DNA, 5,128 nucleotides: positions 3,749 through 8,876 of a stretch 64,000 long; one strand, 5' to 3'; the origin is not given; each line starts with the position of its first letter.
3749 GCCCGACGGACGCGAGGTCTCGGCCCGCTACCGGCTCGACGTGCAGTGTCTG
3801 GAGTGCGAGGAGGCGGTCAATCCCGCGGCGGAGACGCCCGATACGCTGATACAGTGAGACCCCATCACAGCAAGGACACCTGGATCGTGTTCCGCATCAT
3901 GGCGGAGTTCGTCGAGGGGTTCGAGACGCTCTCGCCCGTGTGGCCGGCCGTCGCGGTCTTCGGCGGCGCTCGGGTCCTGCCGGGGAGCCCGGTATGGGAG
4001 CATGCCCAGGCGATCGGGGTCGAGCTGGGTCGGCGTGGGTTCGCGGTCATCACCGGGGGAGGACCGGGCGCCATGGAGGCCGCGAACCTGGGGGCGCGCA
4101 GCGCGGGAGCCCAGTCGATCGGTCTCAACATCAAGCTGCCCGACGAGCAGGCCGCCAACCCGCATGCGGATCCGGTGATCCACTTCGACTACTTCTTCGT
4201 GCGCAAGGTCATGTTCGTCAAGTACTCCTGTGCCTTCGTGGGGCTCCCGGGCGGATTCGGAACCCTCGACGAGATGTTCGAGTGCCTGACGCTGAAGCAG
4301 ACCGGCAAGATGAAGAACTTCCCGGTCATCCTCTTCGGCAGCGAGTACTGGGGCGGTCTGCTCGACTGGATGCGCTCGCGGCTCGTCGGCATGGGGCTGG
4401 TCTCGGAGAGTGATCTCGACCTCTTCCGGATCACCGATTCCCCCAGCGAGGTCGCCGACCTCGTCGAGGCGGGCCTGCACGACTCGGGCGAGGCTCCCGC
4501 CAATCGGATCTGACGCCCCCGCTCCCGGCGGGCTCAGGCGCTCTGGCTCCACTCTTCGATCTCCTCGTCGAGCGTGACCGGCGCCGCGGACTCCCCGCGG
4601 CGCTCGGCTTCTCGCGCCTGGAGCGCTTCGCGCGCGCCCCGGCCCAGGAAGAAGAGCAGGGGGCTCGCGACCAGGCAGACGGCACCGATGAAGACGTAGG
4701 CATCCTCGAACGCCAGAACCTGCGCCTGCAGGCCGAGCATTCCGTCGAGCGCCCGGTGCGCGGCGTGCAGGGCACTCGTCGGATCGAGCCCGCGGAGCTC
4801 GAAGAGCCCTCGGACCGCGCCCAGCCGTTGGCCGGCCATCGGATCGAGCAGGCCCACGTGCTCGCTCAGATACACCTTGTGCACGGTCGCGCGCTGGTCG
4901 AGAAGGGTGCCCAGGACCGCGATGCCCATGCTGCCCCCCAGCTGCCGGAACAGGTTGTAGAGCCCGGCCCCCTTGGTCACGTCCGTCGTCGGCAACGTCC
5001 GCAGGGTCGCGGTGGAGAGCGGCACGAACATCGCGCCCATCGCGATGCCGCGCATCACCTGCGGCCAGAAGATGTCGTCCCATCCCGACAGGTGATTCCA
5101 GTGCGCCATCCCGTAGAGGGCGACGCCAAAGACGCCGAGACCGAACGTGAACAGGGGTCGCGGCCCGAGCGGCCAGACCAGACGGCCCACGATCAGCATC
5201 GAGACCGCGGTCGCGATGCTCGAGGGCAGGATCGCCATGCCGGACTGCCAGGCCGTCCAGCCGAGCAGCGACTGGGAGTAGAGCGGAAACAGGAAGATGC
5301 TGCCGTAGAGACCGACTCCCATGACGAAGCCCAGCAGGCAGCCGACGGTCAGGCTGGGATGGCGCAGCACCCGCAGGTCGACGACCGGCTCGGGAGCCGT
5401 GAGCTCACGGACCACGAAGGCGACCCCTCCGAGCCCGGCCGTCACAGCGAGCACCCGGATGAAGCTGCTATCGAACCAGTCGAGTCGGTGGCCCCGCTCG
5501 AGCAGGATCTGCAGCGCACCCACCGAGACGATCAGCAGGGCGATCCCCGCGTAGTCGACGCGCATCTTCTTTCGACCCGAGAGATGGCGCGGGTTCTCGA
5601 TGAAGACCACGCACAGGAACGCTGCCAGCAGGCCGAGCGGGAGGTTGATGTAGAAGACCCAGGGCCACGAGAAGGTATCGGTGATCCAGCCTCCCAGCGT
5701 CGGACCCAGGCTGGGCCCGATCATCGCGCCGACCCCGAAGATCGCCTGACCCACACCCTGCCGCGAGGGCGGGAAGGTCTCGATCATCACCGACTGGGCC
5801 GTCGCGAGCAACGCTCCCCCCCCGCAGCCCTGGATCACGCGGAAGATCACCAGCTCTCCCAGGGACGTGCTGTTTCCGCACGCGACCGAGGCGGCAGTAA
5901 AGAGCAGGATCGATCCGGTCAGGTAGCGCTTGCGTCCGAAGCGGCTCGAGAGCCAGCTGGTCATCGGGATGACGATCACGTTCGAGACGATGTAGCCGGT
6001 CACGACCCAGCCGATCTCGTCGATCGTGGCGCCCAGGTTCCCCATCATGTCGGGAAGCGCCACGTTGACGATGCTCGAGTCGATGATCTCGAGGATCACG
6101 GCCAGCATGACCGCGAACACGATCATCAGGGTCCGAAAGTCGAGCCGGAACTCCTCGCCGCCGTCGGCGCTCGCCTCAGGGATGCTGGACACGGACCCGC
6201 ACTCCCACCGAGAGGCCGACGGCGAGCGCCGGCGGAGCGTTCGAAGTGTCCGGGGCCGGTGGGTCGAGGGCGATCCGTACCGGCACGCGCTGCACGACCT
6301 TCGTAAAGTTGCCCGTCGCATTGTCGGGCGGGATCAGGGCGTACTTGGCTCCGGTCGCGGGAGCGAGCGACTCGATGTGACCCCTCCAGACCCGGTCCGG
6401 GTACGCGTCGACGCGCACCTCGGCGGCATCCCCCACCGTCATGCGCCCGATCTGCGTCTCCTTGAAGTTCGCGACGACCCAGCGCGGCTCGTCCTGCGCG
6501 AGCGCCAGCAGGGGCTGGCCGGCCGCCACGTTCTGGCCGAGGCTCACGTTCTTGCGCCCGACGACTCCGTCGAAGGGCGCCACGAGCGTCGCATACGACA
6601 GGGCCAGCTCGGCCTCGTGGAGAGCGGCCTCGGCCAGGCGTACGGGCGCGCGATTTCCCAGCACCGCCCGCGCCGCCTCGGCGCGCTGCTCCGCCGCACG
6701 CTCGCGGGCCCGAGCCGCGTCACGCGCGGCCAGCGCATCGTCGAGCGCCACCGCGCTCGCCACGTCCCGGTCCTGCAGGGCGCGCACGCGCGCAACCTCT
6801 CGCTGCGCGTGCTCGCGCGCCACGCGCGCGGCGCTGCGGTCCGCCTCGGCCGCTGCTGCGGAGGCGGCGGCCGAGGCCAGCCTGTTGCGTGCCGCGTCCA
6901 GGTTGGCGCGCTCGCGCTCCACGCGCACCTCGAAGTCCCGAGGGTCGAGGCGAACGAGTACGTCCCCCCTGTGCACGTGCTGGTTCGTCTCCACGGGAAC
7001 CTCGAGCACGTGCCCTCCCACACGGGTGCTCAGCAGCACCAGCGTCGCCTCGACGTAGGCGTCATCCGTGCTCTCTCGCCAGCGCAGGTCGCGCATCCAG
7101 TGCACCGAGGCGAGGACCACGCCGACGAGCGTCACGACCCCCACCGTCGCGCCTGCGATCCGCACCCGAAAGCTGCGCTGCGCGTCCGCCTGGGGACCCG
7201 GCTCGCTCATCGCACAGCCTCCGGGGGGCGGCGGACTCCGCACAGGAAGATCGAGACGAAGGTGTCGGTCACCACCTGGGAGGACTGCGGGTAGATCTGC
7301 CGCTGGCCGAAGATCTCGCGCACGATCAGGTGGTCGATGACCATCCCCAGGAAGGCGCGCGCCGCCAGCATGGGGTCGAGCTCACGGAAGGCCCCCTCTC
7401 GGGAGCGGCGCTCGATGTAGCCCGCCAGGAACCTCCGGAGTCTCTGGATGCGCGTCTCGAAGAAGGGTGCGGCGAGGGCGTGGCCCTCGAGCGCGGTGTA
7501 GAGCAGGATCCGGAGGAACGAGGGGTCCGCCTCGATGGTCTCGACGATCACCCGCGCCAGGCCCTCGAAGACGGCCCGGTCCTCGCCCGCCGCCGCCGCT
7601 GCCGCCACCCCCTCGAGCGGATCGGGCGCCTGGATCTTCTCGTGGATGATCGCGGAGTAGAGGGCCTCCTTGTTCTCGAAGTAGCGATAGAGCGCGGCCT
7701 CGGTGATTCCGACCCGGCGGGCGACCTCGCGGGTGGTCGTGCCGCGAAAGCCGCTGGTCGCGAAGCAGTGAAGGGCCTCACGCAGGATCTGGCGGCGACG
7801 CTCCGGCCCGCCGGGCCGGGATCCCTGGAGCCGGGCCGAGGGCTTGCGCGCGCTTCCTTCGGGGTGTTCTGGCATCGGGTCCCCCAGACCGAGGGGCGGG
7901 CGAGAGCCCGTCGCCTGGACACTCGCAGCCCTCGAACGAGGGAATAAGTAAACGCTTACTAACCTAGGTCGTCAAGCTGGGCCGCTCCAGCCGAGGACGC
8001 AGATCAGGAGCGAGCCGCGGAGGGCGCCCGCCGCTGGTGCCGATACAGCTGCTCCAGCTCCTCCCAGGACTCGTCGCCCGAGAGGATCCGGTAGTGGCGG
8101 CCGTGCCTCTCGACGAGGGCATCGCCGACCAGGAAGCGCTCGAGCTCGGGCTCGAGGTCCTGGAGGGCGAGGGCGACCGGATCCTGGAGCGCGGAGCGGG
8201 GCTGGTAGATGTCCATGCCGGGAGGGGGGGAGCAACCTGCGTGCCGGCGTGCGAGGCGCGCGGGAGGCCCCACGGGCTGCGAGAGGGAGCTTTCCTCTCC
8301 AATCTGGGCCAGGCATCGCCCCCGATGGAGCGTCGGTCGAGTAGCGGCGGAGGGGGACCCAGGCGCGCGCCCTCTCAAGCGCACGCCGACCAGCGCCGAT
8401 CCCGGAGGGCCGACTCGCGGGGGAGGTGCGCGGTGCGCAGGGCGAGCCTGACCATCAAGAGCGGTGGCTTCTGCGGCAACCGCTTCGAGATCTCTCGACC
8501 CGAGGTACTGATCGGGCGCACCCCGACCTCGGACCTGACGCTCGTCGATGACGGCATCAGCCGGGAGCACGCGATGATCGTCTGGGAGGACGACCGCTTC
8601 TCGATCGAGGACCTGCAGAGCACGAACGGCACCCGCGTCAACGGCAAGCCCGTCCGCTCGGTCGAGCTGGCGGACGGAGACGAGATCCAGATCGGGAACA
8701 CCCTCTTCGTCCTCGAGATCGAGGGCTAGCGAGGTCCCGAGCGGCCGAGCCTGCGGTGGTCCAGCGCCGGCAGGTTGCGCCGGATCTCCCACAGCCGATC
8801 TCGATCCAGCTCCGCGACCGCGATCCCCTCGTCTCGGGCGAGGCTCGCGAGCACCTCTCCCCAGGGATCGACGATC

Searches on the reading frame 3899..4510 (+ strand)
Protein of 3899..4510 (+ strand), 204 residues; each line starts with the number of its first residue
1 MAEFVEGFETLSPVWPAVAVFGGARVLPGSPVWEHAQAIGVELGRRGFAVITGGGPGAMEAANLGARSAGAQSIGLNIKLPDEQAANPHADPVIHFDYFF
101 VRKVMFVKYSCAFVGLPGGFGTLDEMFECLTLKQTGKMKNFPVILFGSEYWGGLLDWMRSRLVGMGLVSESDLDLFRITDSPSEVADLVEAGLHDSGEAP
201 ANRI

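Call 31: search_protein_families(library=pfam, proteins=[window:3899-4510:+], max_evalue=0.01)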
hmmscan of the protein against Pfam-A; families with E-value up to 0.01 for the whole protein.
window:3899-4510:+ (204 aa): 2 families
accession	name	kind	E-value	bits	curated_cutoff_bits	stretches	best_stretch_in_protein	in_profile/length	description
PF03641.19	Lysine_decarbox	-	1.5e-33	116.2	27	1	59-187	1-129/131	Possible lysine decarboxylase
PF18306.6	LDcluster4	-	1.9e-15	57.2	26.3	1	18-131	4-115/151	SLOG cluster4 family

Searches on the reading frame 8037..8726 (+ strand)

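Call 49: search_protein_families(library=pfam, proteins=[window:8037-8726:+], max_evalue=0.00001)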
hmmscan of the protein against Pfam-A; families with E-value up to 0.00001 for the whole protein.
window:8037-8726:+ (230 aa): 2 families
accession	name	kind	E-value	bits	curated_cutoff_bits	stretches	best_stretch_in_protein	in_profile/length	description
PF00498.31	FHA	-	3.3e-21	75.9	20.7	1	157-220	1-67/67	FHA domain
PF16697.10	Yop-YscD_cpl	-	5.3e-17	62.3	33.2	1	143-227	5-91/94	Inner membrane component of T3SS, cytoplasmic domain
